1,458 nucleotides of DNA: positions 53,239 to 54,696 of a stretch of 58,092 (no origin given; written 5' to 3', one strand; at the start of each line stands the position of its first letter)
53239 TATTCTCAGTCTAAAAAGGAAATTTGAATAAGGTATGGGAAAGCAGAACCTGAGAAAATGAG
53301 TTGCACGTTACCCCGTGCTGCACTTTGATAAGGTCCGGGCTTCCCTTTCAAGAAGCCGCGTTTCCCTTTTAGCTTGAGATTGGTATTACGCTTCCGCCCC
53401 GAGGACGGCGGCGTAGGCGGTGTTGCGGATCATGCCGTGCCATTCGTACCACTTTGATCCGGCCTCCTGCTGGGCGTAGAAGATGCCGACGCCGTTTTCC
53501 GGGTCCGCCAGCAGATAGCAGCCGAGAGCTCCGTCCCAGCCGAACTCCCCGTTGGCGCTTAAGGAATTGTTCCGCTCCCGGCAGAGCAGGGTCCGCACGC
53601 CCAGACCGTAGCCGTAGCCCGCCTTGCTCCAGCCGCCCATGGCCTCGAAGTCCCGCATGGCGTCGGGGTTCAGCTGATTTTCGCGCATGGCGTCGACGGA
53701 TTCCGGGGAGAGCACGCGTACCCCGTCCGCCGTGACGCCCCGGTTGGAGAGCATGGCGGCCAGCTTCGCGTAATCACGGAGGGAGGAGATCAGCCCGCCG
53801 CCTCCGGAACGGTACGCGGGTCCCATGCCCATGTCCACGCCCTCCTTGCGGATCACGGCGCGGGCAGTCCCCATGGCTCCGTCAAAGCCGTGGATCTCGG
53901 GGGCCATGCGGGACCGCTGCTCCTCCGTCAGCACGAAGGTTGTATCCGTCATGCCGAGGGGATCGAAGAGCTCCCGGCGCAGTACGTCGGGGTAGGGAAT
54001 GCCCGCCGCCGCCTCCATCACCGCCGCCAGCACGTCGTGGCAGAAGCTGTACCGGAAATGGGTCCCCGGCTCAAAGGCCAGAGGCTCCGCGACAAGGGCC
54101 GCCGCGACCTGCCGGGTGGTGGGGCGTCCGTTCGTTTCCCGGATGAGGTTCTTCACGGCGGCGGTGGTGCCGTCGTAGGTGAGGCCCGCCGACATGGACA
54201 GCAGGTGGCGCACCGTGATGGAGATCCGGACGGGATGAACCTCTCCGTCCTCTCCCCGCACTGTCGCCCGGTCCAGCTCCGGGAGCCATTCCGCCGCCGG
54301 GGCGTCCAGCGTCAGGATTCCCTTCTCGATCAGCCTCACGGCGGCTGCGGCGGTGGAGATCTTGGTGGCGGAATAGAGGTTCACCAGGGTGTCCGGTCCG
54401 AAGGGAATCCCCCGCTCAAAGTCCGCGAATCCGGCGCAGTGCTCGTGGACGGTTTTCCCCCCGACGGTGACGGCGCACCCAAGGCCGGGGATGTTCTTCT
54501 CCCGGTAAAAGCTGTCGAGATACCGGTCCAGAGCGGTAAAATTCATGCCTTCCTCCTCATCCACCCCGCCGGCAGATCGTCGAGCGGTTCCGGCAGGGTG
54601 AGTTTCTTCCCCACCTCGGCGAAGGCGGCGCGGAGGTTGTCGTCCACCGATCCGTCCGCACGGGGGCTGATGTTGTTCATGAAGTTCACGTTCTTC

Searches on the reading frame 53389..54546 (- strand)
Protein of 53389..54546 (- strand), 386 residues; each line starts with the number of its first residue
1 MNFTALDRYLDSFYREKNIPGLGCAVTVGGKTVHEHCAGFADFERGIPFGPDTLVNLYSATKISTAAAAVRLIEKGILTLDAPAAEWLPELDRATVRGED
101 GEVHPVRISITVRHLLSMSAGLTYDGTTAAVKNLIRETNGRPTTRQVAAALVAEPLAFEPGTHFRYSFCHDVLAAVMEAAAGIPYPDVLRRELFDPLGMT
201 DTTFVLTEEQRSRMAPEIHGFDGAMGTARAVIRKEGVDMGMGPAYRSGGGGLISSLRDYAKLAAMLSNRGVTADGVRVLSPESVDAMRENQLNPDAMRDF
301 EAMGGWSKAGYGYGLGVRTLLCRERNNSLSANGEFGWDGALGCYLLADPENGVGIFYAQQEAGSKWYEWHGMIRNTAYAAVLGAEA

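Call 15: search_protein_families(library=pfam, proteins=[window:53389-54546:-])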
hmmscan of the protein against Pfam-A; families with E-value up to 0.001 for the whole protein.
window:53389-54546:- (386 aa): 1 family
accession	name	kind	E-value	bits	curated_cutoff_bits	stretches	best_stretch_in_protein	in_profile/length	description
PF00144.29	Beta-lactamase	-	2e-59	201.8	27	1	6-362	1-311/329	Beta-lactamase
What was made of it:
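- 53386..54546 (-): Beta-lactamase-fold serine hydrolase gene (386 aa). Pfam PF00144, E=2e-59 (call 15).
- Checked: The - ORF, a beta-lactamase-fold protein (PF00144, call 15) at 53386..54546, ends with TAA, read as TTA at 53386-53388 on the + strand.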

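Call 22: find_encoding_contigs(protein=window:53389-54546:-, flank=3000, max_places=10)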
Protein window:53389-54546:- (386 aa): 2 contigs read that carry it; 2 places shown.
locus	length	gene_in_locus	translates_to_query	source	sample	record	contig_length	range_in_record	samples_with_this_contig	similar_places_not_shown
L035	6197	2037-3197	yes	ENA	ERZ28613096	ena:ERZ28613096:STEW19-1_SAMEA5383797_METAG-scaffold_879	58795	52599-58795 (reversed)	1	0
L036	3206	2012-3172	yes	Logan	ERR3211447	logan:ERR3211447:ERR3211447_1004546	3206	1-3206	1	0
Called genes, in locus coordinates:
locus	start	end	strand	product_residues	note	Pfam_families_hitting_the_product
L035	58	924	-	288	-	PF00756:Esterase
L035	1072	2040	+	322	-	PF01120:Alpha_L_fucos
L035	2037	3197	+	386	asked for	PF00144:Beta-lactamase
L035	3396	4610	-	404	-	-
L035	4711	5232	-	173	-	PF04073:tRNA_edit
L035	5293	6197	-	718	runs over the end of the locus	PF00933:Glyco_hydro_3, PF01915:Glyco_hydro_3_C, PF14310:Fn3-like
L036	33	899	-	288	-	PF00756:Esterase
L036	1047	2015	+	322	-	PF01120:Alpha_L_fucos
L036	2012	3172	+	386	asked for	PF00144:Beta-lactamase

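Call 32: find_homologous_proteins(query=window:53389-54546:-, max_evalue=1e-30)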
Query window:53389-54546:- (386 aa): 1791 proteins with E <= 1e-30 among 8000 candidates; the best 120 are listed.
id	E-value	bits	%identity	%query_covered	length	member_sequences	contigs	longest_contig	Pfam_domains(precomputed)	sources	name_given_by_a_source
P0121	4.7e-255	864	98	100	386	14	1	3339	PF00144.30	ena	-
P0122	2.4e-228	776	89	100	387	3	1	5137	PF00144.30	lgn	-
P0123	1.9e-212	723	81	100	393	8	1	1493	PF00144.30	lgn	-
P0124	3.0e-209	713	82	99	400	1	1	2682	PF00144.30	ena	-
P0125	4.0e-191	653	74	100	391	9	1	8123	PF00144.30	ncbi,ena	-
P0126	9.6e-189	645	75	99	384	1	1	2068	PF00144.30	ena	-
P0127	5.4e-188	643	72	99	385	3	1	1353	PF00144.30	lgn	-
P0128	2.6e-185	634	71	100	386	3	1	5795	PF00144.30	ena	-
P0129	2.6e-184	631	72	100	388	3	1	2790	PF00144.30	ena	-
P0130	1.2e-183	629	70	100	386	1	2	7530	PF00144.30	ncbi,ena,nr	ncbi:MAG: beta-lactamase family protein [Clostridia bacterium]|nr:beta-lactamase family protein [Clo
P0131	1.2e-183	629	70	100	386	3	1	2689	PF00144.30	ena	-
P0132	2.5e-183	628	70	100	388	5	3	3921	PF00144.30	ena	-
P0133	5.7e-183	626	73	99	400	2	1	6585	PF00144.30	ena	-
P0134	1.1e-181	622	73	99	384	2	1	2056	PF00144.30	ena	-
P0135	8.7e-180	616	69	100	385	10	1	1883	PF00144.30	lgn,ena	-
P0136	4.8e-179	613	72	99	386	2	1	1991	PF00144.30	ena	-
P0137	4.7e-177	607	70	100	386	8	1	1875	PF00144.30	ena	-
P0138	1.6e-167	575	66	100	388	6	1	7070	PF00144.30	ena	-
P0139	5.2e-165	567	63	100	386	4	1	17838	PF00144.30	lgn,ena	-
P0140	2.1e-164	565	63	100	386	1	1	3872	PF00144.30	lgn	-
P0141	7.5e-164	563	65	100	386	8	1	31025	PF00144.30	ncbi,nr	ncbi:MAG: beta-lactamase family protein [Clostridia bacterium]|nr:beta-lactamase family protein [Clo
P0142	5.0e-160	551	62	99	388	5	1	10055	PF00144.30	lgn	-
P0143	3.0e-159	548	64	100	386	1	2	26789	PF00144.30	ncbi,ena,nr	ncbi:MAG: beta-lactamase family protein [Clostridia bacterium]|nr:beta-lactamase family protein [Clo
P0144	8.6e-158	543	64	99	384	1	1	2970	PF00144.30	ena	-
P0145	4.7e-157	541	60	100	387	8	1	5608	PF00144.30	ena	-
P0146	6.6e-157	541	62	99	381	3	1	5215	PF00144.30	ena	-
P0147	1.3e-156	540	60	100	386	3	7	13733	PF00144.30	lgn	-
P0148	3.5e-155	535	62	99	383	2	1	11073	PF00144.30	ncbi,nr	ncbi:MAG: beta-lactamase family protein [Clostridia bacterium]|nr:beta-lactamase family protein [Clo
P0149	4.8e-155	534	60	99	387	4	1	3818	PF00144.30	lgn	-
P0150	2.5e-154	532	62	100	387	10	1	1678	PF00144.30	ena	-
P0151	5.5e-153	528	60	99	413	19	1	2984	PF00144.30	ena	-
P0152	2.6e-152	525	61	100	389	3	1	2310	PF00144.30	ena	-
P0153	4.8e-152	525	60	100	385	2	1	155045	PF00144.30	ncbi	-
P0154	5.4e-152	524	59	100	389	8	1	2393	PF00144.30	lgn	-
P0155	9.2e-152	524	60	100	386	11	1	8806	PF00144.30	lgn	-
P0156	4.2e-151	521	60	100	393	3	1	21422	PF00144.30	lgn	-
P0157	2.6e-149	516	57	100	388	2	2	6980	PF00144.30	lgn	-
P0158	3.5e-149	515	59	99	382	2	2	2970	PF00144.30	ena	-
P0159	6.0e-149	514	65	89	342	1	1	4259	PF00144.30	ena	-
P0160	7.2e-149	514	60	100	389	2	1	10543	PF00144.30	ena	-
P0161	6.8e-147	508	58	99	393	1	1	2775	PF00144.30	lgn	-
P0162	3.9e-144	499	58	100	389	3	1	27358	PF00144.30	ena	-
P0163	3.4e-141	489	57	99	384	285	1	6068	PF00144.30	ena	-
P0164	9.8e-140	484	56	99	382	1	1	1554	PF00144.30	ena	-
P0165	6.5e-139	481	56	99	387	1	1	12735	PF00144.30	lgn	-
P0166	1.0e-138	481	55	100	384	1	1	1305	PF00144.30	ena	-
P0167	2.3e-137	476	55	99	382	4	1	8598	PF00144.30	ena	-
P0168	1.9e-136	473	55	99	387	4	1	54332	PF00144.30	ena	-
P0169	6.3e-135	468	63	88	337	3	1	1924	PF00144.30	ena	-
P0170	8.9e-135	468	55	99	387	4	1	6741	PF00144.30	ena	-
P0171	6.6e-133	462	54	99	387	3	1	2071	PF00144.30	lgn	-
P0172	1.0e-132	461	56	99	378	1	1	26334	PF00144.30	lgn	-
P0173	6.0e-131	455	54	99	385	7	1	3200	PF00144.30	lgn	-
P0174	3.8e-129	449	53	99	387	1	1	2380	PF00144.30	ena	-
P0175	1.9e-128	447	55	99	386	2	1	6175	PF00144.30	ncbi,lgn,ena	-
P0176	5.6e-127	442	52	99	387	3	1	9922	PF00144.30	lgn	-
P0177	9.9e-126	438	52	99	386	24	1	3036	PF00144.30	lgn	-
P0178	8.5e-125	435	54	99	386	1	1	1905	PF00144.30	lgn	-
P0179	2.7e-124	433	53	99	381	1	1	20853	PF00144.30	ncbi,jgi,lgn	ncbi:MAG: serine hydrolase domain-containing protein [Acutalibacteraceae bacterium]|jgi:CubicO group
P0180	6.2e-124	432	52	99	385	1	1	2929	PF00144.30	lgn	-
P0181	9.2e-124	431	52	99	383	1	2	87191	PF00144.30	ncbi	-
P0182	2.6e-122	427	50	99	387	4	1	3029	PF00144.30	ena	-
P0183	3.2e-122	426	51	99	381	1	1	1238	PF00144.30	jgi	jgi:CubicO group peptidase (beta-lactamase class C family)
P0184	9.8e-122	425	52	99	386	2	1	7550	PF00144.30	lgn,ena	-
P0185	2.3e-120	420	52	99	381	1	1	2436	PF00144.30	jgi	jgi:CubicO group peptidase (beta-lactamase class C family)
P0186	2.6e-120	420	53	99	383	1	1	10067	PF00144.30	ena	-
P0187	6.5e-120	419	50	99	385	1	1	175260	PF00144.30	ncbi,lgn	-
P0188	2.3e-119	417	52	99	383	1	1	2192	PF00144.30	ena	-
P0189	1.1e-118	415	68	62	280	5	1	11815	PF00144.30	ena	-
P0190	2.6e-118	414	51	99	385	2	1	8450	PF00144.30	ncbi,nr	ncbi:MAG: beta-lactamase family protein [Oscillospiraceae bacterium]|nr:beta-lactamase family protei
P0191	3.0e-118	413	50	99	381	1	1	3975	PF00144.30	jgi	jgi:CubicO group peptidase (beta-lactamase class C family)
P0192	2.4e-117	410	49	98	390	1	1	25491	PF00144.30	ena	-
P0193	3.1e-117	410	49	98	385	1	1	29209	PF00144.30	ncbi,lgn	-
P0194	5.4e-116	406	51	99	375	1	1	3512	PF00144.30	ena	-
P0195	1.0e-114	402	49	99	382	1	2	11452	PF00144.30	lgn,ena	-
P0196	1.3e-114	401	50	99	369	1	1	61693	PF00144.30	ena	-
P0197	6.1e-114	399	49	99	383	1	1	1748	PF00144.30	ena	-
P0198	1.8e-113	398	47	99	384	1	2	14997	PF00144.30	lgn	-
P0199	8.9e-113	395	49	99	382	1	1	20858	PF00144.30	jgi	jgi:CubicO group peptidase (beta-lactamase class C family)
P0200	1.6e-112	394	50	99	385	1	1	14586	PF00144.30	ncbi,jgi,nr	ncbi:MAG: beta-lactamase family protein [Clostridiales bacterium]|jgi:CubicO group peptidase (beta-l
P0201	2.0e-112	394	48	99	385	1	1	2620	PF00144.30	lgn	-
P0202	5.0e-112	393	49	99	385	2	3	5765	PF00144.30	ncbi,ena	-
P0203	6.8e-112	392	50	99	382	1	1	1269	PF00144.30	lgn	-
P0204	1.3e-111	392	49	99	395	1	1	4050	PF00144.30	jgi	jgi:CubicO group peptidase (beta-lactamase class C family)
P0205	2.3e-111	391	49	99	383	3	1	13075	PF00144.30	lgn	-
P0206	2.5e-111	391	48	99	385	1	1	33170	PF00144.30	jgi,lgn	jgi:CubicO group peptidase (beta-lactamase class C family)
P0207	3.3e-111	390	50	98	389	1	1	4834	PF00144.30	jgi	jgi:CubicO group peptidase (beta-lactamase class C family)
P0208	2.4e-110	387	48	99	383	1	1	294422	PF00144.30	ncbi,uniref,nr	ncbi:serine hydrolase domain-containing protein [Cohnella nanjingensis]|uniref:Beta-lactamase family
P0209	5.0e-110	386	49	99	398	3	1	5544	PF00144.30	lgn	-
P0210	1.3e-109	385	50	99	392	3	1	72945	PF00144.30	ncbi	-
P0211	1.7e-109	384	50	99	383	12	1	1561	PF00144.30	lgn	-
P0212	5.0e-109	383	46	99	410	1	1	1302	PF00144.30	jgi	-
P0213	7.5e-109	382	50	99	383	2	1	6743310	PF00144.30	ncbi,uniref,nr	ncbi:beta-lactamase family protein [Paenibacillus lycopersici]|uniref:Beta-lactamase family protein 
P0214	1.6e-108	381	49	99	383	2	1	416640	PF00144.30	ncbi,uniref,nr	ncbi:serine hydrolase domain-containing protein [Cohnella zeiphila]|uniref:Beta-lactamase family pro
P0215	4.3e-108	380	49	99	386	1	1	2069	PF00144.30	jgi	jgi:CubicO group peptidase (beta-lactamase class C family)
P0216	6.4e-108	379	50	99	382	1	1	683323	PF00144.30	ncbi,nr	ncbi:serine hydrolase domain-containing protein [Paenibacillus radicis (ex Gao et al. 2016)]|nr:seri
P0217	6.4e-108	379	50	99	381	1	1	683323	PF00144.30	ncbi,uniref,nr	ncbi:serine hydrolase [Paenibacillus radicis (ex Gao et al. 2016)]|uniref:Serine hydrolase n=2 Tax=P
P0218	7.9e-108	379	48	99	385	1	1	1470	PF00144.30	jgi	jgi:CubicO group peptidase (beta-lactamase class C family)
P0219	1.5e-107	378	49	99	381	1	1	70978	PF00144.30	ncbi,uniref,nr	ncbi:serine hydrolase domain-containing protein [Paenibacillus gorillae]|uniref:serine hydrolase dom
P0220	2.0e-107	378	48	99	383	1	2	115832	PF00144.30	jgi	-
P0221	2.0e-107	378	49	99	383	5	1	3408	PF00144.30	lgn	-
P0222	2.3e-107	378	49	100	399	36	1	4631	PF00144.30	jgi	-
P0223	4.0e-107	377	48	99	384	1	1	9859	PF00144.30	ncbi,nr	ncbi:class A beta-lactamase-related serine hydrolase [Paenibacillaceae bacterium]|nr:class A beta-la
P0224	4.5e-107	377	51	88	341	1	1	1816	PF00144.30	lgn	-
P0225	5.2e-107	376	48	99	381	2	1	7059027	PF00144.30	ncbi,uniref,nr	ncbi:serine hydrolase domain-containing protein [Cohnella abietis]|uniref:Serine hydrolase n=1 Tax=C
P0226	6.4e-107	376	45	99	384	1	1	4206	PF00144.30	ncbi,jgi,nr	ncbi:MAG: beta-lactamase family protein [Oscillospiraceae bacterium]|jgi:CubicO group peptidase (bet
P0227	1.6e-106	375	48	99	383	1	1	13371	PF00144.30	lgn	-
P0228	2.3e-106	374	48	99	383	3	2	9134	PF00144.30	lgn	-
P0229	2.7e-106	374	48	99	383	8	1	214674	PF00144.30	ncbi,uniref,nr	ncbi:serine hydrolase domain-containing protein [Paenibacillus agri]|uniref:Beta-lactamase family pr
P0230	3.3e-106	374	48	99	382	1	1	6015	PF00144.30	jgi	jgi:CubicO group peptidase (beta-lactamase class C family)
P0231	4.1e-106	373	48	99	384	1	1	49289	PF00144.30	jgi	jgi:CubicO group peptidase (beta-lactamase class C family)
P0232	6.2e-106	373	49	99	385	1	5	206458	PF00144.30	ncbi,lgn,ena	-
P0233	7.1e-106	373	51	99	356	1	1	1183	PF00144.30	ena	-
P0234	1.5e-105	371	49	99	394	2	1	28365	PF00144.30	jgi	jgi:CubicO group peptidase (beta-lactamase class C family)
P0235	1.6e-105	371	48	99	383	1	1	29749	PF00144.30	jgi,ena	-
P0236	2.3e-105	371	49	97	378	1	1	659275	PF00144.30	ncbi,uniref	ncbi:serine hydrolase domain-containing protein [Paenibacillus sp. NPDC058174]|uniref:serine hydrola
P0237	6.2e-105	369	49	99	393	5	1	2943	PF00144.30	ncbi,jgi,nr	ncbi:MAG: beta-lactamase family protein [Treponema sp.]|jgi:CubicO group peptidase (beta-lactamase c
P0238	4.5e-104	367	48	99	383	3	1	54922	PF00144.30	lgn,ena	-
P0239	7.2e-104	366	49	99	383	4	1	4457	PF00144.30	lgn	-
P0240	9.2e-104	366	48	99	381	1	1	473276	PF00144.30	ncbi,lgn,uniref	ncbi:serine hydrolase domain-containing protein [Cohnella sp. GCM10027633]|uniref:serine hydrolase d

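Call 34: find_encoding_contigs(protein=P0122, flank=3000, max_places=4)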
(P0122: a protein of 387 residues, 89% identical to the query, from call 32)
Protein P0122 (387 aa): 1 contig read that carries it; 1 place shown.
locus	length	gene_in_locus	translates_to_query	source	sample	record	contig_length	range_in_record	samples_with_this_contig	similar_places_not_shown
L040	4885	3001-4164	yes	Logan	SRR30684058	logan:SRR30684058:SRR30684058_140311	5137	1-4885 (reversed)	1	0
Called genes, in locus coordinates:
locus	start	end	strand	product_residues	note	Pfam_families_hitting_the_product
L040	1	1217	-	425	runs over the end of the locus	PF06738:ThrE, PF12821:ThrE_2, PF06738:ThrE, PF12821:ThrE_2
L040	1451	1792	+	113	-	-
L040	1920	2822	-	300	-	PF00756:Esterase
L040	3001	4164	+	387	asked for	PF00144:Beta-lactamase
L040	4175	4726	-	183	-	PF04073:tRNA_edit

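Call 35: find_encoding_contigs(protein=P0121, flank=3000, max_places=4)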
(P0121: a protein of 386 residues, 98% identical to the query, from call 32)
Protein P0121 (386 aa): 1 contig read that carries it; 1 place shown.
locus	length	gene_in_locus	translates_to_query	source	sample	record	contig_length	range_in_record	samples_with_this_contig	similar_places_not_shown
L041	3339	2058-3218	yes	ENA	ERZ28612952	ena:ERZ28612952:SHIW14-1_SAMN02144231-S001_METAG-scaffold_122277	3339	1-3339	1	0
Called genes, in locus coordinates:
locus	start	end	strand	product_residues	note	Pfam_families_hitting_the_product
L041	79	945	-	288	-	PF00756:Esterase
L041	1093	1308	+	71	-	-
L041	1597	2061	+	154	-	-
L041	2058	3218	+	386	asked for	PF00144:Beta-lactamase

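Call 36: find_encoding_contigs(protein=P0125, flank=3000, max_places=4)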
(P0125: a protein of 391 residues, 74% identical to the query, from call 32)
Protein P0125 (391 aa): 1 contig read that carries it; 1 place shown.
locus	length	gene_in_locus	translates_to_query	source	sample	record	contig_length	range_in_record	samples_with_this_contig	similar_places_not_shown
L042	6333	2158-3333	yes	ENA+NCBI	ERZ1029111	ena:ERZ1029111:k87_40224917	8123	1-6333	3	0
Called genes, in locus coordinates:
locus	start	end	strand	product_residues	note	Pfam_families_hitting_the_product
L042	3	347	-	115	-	?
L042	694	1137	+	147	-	PF00903:Glyoxalase, PF13669:Glyoxalase_4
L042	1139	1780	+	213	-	PF00248:Aldo_ket_red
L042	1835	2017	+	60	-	-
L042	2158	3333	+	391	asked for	PF00144:Beta-lactamase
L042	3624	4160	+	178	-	PF10050:DUF2284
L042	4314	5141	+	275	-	PF00149:Metallophos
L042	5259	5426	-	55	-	-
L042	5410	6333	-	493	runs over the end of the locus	PF01547:SBP_bac_1 (weak)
